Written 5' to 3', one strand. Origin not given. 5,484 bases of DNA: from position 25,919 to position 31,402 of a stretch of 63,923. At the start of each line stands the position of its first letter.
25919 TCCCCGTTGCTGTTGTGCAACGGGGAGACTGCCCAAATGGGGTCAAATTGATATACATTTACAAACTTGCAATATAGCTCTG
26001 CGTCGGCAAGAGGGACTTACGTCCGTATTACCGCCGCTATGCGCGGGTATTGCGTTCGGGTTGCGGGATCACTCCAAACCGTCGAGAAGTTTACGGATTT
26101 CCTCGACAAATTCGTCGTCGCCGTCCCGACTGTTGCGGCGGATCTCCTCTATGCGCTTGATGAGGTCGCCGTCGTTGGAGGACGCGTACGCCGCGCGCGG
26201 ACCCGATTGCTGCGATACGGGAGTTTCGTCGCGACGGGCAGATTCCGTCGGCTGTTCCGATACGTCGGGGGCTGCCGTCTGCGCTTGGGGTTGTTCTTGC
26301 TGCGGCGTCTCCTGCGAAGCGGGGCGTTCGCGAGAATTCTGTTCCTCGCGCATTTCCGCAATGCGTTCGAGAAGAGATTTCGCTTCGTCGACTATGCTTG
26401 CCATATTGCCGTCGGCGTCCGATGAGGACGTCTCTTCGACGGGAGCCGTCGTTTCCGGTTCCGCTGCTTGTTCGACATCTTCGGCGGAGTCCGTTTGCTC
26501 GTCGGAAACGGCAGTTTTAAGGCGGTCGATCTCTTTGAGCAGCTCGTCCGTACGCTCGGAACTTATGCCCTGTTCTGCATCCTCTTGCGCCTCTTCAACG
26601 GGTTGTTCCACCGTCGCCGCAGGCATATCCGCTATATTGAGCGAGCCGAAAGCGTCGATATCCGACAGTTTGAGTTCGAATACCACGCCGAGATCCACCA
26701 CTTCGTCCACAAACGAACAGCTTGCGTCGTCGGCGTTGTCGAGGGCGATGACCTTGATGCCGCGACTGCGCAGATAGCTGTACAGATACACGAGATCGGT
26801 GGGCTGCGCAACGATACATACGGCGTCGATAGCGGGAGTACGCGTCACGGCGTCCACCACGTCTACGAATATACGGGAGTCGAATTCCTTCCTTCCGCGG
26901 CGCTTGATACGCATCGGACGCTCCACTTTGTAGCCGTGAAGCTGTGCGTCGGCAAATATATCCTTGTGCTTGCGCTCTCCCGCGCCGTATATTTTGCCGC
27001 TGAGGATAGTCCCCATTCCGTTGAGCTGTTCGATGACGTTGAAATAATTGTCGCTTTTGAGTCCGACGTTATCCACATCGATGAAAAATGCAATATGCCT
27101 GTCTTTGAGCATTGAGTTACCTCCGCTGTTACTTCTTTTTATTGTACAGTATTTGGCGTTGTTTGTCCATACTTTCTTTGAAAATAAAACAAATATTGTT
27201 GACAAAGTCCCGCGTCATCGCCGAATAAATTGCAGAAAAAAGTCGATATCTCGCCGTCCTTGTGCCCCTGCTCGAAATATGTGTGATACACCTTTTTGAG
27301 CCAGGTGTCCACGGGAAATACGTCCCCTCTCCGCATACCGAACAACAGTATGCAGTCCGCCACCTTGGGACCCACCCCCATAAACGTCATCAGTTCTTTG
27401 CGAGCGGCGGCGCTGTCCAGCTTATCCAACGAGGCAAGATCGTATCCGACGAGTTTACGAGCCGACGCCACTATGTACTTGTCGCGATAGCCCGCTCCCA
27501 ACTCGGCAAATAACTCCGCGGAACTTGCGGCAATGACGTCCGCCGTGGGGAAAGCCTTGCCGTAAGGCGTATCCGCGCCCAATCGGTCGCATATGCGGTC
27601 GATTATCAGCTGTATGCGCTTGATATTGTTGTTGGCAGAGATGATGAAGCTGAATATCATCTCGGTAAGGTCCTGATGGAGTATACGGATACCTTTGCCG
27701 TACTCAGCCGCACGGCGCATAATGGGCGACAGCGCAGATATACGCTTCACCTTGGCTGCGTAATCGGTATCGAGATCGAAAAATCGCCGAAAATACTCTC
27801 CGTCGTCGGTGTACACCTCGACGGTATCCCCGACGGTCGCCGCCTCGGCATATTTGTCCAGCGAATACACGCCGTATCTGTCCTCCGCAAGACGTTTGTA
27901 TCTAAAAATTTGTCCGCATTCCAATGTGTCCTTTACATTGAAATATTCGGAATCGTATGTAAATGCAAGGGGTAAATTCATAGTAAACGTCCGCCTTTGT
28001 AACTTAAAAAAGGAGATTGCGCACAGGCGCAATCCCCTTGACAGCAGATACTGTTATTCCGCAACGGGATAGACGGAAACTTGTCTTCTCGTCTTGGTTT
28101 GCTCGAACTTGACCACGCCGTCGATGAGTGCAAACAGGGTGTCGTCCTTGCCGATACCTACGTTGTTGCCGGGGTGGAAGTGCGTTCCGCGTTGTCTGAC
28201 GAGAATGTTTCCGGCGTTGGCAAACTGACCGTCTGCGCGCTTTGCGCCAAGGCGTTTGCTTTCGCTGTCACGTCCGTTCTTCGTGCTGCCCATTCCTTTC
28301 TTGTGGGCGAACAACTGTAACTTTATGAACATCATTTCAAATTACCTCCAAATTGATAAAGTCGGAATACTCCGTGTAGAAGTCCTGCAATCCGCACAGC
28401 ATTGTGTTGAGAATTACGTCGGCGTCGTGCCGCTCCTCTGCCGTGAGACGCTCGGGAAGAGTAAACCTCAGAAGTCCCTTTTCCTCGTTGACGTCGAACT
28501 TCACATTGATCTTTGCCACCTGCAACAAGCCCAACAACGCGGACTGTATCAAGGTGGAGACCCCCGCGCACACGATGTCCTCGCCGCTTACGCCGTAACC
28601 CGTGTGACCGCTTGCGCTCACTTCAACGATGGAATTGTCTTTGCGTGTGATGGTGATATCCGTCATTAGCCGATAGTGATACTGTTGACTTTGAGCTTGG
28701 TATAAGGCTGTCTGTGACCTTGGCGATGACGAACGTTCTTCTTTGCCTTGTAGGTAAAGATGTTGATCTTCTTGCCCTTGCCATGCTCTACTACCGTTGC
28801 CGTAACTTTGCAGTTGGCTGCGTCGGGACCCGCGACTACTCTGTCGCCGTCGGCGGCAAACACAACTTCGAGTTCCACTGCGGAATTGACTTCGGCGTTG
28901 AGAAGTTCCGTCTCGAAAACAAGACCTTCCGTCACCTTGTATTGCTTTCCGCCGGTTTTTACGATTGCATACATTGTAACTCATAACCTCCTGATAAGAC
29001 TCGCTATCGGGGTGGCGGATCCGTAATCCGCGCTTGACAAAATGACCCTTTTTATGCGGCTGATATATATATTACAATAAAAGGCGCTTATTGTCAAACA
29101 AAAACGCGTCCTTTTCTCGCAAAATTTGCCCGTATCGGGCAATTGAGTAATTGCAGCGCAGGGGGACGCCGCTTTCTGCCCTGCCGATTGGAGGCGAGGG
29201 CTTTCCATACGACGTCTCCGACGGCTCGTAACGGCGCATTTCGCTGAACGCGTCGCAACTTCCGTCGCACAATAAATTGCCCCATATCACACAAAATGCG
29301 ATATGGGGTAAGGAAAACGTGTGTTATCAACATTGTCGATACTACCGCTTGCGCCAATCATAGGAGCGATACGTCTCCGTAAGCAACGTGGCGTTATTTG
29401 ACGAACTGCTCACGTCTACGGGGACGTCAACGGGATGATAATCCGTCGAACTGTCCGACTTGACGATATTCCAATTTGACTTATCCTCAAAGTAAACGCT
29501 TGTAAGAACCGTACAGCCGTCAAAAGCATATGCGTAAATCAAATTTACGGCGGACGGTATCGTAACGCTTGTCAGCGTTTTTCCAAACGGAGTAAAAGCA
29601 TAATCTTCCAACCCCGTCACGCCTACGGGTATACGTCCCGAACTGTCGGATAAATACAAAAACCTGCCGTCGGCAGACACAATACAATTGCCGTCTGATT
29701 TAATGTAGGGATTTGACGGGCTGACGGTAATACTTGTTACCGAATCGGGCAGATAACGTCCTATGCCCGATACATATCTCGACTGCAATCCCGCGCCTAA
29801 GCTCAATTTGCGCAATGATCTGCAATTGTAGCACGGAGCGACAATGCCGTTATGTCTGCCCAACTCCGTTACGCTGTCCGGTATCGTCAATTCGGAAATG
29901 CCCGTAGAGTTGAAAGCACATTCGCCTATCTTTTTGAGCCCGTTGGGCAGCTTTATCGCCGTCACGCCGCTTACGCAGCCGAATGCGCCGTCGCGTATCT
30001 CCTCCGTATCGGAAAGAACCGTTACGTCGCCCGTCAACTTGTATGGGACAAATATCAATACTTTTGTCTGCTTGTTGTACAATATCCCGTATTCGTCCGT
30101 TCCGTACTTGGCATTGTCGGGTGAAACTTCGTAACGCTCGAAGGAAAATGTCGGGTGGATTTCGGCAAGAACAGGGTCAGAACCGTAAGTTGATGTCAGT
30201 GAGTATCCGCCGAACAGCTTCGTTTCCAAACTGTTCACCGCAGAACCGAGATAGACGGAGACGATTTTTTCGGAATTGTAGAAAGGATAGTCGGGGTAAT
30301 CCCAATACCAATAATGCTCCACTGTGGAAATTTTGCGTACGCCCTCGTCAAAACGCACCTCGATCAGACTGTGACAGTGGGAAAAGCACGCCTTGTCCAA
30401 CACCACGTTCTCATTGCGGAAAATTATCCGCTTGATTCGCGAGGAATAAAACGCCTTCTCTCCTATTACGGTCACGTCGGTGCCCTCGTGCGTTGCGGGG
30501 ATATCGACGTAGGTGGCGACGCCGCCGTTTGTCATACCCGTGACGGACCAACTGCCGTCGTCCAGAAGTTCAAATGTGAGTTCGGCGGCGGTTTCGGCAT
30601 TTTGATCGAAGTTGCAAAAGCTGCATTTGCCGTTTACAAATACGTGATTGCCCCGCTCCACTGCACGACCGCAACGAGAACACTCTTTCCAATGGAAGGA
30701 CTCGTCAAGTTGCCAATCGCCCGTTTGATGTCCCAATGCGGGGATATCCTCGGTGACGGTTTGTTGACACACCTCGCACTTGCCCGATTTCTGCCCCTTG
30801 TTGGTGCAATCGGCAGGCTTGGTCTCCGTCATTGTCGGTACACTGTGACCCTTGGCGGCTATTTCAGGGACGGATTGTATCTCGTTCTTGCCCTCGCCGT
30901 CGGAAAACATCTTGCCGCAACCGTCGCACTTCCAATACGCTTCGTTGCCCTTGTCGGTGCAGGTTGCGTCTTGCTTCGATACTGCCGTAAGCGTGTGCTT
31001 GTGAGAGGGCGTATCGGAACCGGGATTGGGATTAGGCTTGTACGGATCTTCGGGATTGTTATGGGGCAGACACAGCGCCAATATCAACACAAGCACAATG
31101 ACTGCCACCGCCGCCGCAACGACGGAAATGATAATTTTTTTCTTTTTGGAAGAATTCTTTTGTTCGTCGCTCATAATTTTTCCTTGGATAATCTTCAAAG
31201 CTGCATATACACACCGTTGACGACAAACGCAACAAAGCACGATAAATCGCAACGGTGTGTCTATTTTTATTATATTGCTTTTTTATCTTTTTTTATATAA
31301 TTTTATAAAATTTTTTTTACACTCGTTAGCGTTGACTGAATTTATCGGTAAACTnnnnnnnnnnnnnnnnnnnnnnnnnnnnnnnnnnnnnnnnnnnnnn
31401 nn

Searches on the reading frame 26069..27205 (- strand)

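Call 18: search_protein_families(library=pfam, proteins=[window:26069-27205:-], max_evalue=0.001)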
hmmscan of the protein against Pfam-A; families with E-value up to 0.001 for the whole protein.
window:26069-27205:- (378 aa): 1 family
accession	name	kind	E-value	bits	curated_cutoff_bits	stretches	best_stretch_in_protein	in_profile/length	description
PF01936.24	NYN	-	5.1e-14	53.4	24.2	1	38-168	2-140/145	NYN domain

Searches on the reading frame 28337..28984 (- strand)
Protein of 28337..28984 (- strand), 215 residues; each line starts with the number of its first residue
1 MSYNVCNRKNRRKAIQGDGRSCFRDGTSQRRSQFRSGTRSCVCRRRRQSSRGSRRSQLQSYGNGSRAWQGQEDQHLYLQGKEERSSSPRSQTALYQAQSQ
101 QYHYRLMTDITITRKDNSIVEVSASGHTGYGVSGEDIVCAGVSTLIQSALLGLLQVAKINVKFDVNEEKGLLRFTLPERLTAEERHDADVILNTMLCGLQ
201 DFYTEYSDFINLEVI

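Call 18: search_protein_families(library=pfam, proteins=[window:28337-28984:-], max_evalue=0.001)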
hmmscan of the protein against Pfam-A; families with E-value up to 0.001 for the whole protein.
window:28337-28984:- (215 aa): 1 family
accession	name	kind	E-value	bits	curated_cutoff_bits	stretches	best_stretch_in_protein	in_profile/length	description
PF04327.17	Peptidase_Prp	-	3.2e-22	79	27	1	107-210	1-89/90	Cysteine protease Prp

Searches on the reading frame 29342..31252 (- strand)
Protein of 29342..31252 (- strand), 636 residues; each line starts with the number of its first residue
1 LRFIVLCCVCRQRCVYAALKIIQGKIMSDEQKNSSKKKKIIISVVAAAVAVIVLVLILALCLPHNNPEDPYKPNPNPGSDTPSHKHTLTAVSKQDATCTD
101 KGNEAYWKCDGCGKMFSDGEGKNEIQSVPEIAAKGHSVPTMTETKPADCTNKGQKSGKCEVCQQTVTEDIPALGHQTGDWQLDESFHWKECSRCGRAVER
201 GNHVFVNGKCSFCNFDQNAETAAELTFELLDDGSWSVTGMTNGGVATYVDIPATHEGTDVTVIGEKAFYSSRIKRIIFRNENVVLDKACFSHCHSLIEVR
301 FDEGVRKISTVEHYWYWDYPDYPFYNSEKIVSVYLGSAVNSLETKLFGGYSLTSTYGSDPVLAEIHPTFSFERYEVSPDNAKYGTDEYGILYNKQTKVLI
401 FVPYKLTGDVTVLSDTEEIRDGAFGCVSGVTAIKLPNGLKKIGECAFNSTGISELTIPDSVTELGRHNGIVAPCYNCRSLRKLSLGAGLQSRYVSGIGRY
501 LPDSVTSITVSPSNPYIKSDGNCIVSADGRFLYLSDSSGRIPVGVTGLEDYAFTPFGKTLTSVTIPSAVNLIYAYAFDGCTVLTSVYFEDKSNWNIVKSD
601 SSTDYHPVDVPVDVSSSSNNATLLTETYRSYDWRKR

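Call 18: search_protein_families(library=pfam, proteins=[window:29342-31252:-], max_evalue=0.001)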
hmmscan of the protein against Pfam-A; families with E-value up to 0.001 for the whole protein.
window:29342-31252:- (636 aa): 1 family
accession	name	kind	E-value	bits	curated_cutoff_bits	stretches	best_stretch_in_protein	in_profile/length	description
PF13306.12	LRR_5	-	2.9e-28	98.8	27.7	3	410-485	16-86/127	BspA type Leucine rich repeat region (6 copies)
